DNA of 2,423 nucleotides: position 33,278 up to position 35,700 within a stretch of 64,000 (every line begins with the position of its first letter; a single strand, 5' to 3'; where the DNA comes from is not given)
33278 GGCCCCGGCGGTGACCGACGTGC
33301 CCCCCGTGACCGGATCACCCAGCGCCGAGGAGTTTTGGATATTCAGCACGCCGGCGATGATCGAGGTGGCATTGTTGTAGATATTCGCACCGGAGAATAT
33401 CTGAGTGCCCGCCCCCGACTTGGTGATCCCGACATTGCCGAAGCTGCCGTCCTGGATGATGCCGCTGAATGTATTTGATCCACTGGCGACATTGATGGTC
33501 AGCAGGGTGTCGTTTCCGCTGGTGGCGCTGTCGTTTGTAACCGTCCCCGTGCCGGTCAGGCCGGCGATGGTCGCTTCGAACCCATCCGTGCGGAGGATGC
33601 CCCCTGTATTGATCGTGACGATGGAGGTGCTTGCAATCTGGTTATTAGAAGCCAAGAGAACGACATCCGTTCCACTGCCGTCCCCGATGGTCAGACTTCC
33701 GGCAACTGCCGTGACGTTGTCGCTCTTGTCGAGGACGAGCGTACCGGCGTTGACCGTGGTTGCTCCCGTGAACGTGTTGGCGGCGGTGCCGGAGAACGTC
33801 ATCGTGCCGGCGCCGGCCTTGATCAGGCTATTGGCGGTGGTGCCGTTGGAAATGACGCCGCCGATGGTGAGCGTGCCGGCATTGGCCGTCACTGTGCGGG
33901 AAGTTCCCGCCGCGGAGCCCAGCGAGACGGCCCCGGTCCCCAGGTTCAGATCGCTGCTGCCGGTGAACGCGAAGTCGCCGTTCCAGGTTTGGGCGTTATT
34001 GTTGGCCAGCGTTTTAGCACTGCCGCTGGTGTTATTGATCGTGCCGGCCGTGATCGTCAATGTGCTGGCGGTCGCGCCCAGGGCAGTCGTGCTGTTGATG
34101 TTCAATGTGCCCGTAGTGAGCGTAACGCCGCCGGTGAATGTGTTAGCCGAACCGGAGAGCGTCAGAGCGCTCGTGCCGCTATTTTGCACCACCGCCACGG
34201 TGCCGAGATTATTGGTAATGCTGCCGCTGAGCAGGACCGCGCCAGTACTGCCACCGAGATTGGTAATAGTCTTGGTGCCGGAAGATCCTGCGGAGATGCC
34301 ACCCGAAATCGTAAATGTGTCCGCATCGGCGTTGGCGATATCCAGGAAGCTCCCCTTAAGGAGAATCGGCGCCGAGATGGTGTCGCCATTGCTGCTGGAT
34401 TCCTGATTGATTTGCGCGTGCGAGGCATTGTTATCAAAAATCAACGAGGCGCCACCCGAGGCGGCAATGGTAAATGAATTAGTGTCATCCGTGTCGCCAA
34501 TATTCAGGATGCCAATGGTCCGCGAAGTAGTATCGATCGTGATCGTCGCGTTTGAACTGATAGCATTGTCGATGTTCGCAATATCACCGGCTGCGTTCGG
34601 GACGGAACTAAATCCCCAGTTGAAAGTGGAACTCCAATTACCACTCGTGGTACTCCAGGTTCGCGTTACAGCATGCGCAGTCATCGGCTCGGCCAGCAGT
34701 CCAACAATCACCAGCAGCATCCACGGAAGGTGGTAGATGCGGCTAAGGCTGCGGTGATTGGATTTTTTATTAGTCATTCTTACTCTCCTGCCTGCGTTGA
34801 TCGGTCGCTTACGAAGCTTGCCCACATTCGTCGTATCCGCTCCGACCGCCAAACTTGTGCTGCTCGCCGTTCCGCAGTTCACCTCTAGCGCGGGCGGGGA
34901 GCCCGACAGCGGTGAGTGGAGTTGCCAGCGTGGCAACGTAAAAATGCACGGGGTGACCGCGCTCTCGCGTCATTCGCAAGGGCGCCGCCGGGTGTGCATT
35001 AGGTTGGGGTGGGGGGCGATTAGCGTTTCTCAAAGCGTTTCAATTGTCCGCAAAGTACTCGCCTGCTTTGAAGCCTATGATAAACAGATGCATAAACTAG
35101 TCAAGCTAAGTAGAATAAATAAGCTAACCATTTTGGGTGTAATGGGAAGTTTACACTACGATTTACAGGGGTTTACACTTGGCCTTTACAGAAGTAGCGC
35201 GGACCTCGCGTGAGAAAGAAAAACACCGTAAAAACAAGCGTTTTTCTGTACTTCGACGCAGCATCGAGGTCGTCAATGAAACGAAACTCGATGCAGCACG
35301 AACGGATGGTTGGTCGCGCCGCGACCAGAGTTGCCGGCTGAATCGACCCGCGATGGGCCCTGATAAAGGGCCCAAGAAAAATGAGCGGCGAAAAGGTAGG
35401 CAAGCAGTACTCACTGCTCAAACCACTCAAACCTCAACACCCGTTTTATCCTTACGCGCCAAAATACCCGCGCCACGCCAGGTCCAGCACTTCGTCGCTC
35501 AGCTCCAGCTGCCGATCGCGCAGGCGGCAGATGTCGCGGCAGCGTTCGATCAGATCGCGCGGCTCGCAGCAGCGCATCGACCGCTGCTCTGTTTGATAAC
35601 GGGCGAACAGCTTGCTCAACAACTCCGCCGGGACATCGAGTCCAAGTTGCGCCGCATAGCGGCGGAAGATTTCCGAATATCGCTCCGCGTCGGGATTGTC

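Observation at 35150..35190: Four helically phased TTTACA direct repeats upstream of the giant adhesin gene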

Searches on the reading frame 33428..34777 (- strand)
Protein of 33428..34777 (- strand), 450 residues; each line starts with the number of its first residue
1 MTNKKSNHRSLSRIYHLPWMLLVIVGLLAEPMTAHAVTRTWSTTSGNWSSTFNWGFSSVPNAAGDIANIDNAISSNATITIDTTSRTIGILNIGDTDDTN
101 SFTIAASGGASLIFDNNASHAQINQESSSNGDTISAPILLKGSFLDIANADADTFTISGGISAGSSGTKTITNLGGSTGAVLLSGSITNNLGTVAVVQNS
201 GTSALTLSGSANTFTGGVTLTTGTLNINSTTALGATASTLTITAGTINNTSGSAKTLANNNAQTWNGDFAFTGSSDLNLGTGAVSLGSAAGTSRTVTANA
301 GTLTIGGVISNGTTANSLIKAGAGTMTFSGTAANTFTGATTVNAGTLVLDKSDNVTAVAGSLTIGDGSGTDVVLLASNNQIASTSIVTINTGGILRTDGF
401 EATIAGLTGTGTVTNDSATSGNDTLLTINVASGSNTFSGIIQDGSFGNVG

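Call 20: find_homologous_proteins(query=window:33428-34777:-)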
Query window:33428-34777:- (450 aa): 408 proteins with E <= 0.001 among 8000 candidates; the best 120 are listed.
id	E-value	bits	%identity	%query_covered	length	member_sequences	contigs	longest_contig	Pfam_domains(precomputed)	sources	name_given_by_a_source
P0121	5.3e-99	350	59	34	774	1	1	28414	PF12951.14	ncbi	ncbi:MAG: autotransporter-associated beta strand repeat-containing protein, partial [Tepidisphaerace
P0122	2.8e-95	338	42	54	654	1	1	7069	PF12951.14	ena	-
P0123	4.6e-82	295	52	46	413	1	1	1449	PF12951.14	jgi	jgi:autotransporter-associated beta strand protein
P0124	5.3e-76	275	52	42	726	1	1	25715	PF12951.14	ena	-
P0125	5.3e-63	232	59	34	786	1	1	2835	PF12951.14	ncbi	ncbi:MAG: autotransporter-associated beta strand repeat-containing protein, partial [Verrucomicrobio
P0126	2.0e-61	227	39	74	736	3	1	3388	PF12951.14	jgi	jgi:autotransporter-associated beta strand protein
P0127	1.4e-58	217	59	38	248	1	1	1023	PF12951.14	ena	-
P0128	2.1e-58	217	44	98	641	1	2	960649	PF12951.14,PF07589.17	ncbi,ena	-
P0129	5.1e-57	212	41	78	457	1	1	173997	PF12951.14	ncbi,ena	-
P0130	1.1e-54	204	43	93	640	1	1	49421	PF12951.14,PF07589.17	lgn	-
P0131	2.3e-53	200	49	44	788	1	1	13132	PF12951.14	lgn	-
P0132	8.6e-53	198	43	52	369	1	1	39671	PF12951.14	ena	-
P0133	2.1e-52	197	37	66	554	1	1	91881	PF12951.14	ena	-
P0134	3.7e-52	196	42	94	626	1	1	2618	PF12951.14,PF07589.17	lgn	-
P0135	6.3e-51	192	48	48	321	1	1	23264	PF12951.14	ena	-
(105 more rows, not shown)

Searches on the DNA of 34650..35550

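Call 21: search_rna_families(source=window, start=34650, end=35550, threshold=evalue, max_evalue=10)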
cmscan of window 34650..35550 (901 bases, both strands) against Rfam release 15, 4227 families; matches with E-value up to 10: 3.
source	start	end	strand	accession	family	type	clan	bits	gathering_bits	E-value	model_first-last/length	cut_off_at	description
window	35324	35459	-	RF01069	purD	Cis-reg;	-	22.3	41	0.12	1-125/125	no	purD RNA motif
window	35081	35135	-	RF02529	SSRC8_1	Gene; sRNA;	-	15.3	80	8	1-150/150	no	Streptococcus sRNA SSRC8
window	35256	35352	-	RF00223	IRES_Bip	Cis-reg; IRES;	-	9.1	40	2.4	1-263/263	no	bip internal ribosome entry site (IRES)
